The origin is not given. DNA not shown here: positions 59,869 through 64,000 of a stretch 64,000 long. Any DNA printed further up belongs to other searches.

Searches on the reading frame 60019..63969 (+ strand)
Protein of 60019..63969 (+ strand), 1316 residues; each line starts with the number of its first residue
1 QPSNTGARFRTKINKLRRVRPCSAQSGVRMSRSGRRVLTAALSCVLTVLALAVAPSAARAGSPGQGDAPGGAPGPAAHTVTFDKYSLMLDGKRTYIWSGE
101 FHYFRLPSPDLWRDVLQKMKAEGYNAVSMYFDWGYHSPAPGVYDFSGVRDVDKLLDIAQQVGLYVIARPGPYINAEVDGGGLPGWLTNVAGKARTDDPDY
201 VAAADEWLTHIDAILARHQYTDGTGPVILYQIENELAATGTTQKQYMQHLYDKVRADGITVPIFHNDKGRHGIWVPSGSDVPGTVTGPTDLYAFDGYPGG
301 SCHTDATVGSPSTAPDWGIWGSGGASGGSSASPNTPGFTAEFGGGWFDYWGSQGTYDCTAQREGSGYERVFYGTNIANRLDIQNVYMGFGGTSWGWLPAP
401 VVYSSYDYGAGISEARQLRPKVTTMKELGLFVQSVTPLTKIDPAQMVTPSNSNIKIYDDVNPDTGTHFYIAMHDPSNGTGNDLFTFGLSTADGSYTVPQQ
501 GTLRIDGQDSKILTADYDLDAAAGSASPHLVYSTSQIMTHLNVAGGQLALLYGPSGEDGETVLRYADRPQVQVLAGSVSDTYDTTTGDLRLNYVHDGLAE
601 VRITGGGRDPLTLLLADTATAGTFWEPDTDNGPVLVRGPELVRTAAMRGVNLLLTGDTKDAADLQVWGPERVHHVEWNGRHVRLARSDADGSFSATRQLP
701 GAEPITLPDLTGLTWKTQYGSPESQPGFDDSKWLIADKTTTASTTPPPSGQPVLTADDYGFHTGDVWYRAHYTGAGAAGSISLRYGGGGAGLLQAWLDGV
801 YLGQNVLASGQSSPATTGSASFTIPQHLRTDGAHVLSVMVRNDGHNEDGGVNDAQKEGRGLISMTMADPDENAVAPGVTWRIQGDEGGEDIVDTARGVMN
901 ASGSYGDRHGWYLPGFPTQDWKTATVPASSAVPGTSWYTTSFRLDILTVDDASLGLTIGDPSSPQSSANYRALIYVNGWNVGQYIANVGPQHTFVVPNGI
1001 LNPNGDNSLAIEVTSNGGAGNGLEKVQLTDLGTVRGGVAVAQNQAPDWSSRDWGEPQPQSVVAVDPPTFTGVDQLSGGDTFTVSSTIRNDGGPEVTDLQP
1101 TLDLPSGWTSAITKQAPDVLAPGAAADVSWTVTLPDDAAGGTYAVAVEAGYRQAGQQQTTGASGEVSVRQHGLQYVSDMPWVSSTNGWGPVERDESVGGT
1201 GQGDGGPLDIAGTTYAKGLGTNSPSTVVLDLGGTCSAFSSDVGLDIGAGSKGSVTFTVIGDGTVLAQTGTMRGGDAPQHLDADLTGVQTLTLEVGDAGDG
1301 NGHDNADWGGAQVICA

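Call 79: search_protein_families(library=pfam, proteins=[window:60019-63969:+], max_evalue=0.0001)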
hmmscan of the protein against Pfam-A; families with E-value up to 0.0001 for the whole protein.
window:60019-63969:+ (1316 aa): 8 families
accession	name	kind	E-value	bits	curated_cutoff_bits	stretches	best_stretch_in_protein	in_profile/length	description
PF01301.25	Glyco_hydro_35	-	4.2e-88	296.4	27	1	86-428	1-315/319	Glycosyl hydrolases family 35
PF08305.17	NPCBM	-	9.7e-48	162.1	23.9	1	1174-1313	3-136/137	NPCBM/NEW2 domain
PF13364.12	BetaGal_ABD2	-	1.6e-43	148.5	23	2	905-1017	1-110/112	Beta-galactosidase second all-beta domain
PF10435.15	BetaGal_dom2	-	3.2e-32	112.2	25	1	446-624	12-180/180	Beta-galactosidase, domain 2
PF10633.15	NPCBM_assoc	-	5.7e-16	58.9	24.4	1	1078-1151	4-77/78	NPCBM-associated, NEW3 domain of alpha-galactosidase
PF13363.11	BetaGal_dom3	-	2.4e-13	49.9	27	1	629-688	11-70/75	Beta-galactosidase, domain 3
PF00150.24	Cellulase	-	1.1e-06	28.8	23.5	1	111-264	22-164/272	Cellulase (glycosyl hydrolase family 5)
PF02449.21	Glyco_hydro_42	-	8.8e-06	25.7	21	1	110-188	10-78/376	Beta-galactosidase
